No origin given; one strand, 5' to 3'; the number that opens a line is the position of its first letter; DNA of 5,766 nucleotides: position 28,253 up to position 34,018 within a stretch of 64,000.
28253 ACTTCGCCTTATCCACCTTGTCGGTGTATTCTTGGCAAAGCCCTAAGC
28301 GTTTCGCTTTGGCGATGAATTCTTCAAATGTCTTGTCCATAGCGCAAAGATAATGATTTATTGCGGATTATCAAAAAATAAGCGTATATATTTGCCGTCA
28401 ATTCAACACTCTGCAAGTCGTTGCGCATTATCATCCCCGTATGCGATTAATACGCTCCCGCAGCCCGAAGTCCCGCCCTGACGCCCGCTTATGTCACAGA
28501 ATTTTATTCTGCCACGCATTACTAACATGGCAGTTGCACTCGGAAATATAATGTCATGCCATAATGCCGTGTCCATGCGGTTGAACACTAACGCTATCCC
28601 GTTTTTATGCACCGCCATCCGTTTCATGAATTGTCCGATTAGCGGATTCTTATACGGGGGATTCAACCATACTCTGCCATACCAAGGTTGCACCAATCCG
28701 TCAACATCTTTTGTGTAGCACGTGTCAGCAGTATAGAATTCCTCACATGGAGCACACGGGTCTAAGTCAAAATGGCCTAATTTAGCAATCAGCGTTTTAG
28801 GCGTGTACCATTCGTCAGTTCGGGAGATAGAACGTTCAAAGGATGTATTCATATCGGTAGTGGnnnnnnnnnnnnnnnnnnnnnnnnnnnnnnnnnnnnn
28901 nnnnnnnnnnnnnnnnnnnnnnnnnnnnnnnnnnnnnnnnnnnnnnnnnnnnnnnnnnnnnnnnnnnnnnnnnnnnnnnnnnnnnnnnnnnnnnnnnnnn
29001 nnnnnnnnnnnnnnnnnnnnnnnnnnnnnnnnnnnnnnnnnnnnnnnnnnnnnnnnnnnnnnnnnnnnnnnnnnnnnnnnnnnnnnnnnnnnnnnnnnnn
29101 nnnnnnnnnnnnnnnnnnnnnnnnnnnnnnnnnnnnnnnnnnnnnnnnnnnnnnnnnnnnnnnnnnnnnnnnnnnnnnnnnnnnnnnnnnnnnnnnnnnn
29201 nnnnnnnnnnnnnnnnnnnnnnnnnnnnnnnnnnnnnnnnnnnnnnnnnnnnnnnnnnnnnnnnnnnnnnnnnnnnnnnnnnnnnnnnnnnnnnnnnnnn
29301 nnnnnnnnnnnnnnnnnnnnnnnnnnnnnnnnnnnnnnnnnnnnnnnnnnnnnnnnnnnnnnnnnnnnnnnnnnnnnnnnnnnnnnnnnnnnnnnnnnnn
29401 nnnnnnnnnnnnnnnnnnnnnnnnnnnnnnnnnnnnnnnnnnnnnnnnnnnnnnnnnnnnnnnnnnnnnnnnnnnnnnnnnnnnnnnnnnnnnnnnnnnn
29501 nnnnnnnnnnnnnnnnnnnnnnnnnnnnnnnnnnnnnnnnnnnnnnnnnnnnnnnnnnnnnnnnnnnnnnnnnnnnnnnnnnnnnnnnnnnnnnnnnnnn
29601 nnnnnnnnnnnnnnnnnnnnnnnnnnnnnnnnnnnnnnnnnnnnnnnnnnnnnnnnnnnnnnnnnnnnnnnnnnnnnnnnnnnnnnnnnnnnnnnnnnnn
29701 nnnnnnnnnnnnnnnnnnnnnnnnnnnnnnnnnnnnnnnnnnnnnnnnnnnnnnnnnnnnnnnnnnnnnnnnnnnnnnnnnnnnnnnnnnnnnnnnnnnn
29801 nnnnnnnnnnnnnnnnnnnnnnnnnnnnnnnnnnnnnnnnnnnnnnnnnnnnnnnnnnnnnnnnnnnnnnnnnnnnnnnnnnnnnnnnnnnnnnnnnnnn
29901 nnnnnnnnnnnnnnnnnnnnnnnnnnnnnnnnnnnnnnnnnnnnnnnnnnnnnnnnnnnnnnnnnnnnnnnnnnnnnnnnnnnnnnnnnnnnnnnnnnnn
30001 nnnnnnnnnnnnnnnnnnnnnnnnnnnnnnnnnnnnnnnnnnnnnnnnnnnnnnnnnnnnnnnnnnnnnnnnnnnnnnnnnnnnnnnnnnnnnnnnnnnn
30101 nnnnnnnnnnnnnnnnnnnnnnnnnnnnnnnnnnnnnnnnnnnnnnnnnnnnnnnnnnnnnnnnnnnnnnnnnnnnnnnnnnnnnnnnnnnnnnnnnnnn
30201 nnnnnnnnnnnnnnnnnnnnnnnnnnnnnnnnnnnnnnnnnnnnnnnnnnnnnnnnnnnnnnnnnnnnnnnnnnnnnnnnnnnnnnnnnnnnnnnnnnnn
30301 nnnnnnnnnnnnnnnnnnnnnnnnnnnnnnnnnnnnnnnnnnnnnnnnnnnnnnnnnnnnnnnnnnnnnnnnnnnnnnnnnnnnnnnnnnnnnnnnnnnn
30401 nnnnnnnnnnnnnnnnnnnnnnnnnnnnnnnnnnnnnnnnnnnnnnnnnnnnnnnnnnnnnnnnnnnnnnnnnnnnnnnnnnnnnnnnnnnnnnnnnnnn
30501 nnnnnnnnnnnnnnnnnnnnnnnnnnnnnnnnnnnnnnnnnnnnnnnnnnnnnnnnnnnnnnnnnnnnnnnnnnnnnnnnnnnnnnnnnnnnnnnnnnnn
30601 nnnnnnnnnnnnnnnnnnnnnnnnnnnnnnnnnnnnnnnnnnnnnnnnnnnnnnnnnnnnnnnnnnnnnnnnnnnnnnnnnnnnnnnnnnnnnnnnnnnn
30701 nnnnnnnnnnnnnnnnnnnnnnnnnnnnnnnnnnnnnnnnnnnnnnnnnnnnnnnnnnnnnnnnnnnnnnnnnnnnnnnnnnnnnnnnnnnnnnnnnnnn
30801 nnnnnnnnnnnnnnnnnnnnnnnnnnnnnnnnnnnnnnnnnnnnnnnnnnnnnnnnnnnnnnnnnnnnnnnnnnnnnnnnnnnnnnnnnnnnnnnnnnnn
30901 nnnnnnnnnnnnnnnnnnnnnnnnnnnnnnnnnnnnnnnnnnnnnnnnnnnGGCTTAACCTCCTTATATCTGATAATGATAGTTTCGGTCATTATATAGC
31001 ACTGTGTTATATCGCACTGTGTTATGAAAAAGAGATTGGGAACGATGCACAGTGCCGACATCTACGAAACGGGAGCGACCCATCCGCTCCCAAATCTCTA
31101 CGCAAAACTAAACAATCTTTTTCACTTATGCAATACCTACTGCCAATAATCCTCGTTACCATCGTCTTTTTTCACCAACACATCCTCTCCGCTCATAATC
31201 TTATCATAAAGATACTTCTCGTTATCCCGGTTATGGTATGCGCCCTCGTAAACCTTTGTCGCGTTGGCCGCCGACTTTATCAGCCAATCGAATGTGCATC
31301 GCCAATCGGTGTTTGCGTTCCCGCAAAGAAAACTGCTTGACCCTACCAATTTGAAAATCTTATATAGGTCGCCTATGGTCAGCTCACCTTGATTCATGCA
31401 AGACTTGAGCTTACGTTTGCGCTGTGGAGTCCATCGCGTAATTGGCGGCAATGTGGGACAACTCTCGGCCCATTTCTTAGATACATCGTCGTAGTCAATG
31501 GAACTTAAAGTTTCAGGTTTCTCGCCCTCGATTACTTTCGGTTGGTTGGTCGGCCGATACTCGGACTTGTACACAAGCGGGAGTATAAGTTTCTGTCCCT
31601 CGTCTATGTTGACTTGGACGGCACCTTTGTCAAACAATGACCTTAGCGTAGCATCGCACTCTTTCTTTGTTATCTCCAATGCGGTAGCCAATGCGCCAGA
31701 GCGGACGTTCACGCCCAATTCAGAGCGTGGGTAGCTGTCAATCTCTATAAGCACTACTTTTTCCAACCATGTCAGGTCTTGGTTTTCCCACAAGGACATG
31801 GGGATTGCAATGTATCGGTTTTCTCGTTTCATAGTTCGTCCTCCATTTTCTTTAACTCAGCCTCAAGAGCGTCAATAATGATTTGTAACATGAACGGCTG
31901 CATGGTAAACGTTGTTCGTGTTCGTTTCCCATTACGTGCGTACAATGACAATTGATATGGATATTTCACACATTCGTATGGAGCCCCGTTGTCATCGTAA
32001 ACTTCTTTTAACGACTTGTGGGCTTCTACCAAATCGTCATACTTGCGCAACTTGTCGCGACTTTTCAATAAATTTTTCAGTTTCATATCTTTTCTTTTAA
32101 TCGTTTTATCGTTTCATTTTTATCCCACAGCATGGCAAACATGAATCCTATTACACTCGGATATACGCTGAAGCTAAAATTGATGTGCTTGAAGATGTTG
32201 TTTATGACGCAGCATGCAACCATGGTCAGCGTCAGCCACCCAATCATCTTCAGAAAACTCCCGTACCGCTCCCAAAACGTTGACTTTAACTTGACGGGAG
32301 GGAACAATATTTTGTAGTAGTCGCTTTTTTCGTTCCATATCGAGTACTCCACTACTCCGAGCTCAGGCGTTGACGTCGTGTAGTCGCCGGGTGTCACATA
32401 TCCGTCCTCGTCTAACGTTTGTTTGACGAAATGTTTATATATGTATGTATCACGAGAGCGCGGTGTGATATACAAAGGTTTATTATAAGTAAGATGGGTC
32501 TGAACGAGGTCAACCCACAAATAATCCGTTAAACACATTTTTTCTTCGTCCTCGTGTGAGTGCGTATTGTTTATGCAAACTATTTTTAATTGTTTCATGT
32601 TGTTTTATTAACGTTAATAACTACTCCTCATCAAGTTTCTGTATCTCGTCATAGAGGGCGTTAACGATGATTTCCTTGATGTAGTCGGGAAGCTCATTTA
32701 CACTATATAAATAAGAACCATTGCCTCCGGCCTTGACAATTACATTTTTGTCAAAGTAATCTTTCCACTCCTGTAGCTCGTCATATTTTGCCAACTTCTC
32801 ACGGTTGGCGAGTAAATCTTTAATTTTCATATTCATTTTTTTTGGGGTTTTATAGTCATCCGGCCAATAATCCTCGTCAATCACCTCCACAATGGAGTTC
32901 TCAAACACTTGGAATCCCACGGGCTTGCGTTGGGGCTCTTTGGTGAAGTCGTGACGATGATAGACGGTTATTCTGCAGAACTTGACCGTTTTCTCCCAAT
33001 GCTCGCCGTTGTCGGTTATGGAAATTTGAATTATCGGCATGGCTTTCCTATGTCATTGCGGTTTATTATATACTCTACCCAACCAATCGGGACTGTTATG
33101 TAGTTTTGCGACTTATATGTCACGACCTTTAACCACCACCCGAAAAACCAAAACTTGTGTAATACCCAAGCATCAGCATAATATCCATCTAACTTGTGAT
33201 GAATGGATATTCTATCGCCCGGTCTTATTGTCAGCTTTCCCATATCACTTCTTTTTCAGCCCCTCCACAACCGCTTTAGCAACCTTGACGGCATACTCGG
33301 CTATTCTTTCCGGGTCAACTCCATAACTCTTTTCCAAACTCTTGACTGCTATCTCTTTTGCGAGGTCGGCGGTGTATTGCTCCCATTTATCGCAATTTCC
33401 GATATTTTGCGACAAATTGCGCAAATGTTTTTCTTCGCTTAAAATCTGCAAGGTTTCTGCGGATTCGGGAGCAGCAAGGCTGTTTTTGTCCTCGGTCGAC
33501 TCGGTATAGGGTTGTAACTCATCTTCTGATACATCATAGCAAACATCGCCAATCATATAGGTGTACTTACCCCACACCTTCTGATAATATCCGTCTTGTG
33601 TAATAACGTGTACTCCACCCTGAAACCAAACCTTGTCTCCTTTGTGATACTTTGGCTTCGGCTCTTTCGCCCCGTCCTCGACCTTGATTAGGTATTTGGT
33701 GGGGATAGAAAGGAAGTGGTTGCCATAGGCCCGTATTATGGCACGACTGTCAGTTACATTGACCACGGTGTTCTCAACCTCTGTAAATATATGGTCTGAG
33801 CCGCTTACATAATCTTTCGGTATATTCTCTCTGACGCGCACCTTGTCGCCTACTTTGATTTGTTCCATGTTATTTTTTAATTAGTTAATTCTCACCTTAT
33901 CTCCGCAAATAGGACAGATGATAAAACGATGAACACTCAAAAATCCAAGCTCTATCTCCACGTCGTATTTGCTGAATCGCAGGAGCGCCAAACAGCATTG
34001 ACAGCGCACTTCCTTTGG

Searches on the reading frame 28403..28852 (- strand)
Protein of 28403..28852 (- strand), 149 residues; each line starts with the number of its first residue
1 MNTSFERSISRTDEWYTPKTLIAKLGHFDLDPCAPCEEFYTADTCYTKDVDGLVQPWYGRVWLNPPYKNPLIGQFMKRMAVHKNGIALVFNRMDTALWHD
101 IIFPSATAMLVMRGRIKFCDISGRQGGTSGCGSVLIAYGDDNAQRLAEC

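Call 45: search_protein_families(library=pfam, max_evalue=0.01, proteins=[window:28403-28852:-])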
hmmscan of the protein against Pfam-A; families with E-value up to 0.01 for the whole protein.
window:28403-28852:- (149 aa): 1 family
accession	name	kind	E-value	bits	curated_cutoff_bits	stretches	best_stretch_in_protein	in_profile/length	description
PF05869.16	Dam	-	4.4e-12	46.4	28.1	1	11-125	8-128/169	DNA N-6-adenine-methyltransferase (Dam)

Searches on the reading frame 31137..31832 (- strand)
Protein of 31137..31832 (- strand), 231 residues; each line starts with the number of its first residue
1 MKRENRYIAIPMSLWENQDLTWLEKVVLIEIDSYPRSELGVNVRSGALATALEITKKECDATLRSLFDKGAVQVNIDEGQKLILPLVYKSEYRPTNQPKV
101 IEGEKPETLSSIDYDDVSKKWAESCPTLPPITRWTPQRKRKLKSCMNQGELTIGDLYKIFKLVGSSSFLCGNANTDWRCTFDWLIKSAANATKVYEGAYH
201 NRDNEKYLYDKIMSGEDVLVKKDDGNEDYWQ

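Call 31: search_protein_families(library=pfam, max_evalue=0.01, proteins=[window:31137-31832:-])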
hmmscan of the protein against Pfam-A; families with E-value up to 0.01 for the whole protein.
window:31137-31832:- (231 aa): 0 families

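Call 44: search_protein_families(library=phrogs, max_evalue=0.01, proteins=[window:31137-31832:-])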
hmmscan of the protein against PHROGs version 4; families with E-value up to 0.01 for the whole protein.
window:31137-31832:- (231 aa): 7 families
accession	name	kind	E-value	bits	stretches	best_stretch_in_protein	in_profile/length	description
phrog_10469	-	DNA, RNA and nucleotide metabolism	3.1e-20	73.7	1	103-210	177-283/305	DnaD-like helicase loader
phrog_19658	-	DNA, RNA and nucleotide metabolism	5.2e-18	66.6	1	107-208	158-258/283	replication initiation protein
phrog_345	-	DNA, RNA and nucleotide metabolism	8.3e-18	66.1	1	99-205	187-295/297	replication initiation O-like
phrog_5810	-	DNA, RNA and nucleotide metabolism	6e-09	36.9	1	91-201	145-268/268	replication initiation protein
phrog_270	-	DNA, RNA and nucleotide metabolism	2.8e-08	34.5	1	2-104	27-129/383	replication initiation protein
phrog_21472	-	unknown function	0.00012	22.8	1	158-205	251-297/299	-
phrog_22470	-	DNA, RNA and nucleotide metabolism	0.00012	22.1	1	96-200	230-339/340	replication protein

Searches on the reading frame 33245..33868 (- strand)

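Call 31: search_protein_families(library=pfam, max_evalue=0.01, proteins=[window:33245-33868:-])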
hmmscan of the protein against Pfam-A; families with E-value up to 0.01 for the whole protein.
window:33245-33868:- (207 aa): 0 families

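Call 44: search_protein_families(library=phrogs, max_evalue=0.01, proteins=[window:33245-33868:-])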
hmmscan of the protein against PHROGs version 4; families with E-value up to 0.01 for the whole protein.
window:33245-33868:- (207 aa): 1 family
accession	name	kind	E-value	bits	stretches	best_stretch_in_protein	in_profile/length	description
phrog_33878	-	unknown function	0.0027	18.3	1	3-82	10-88/287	-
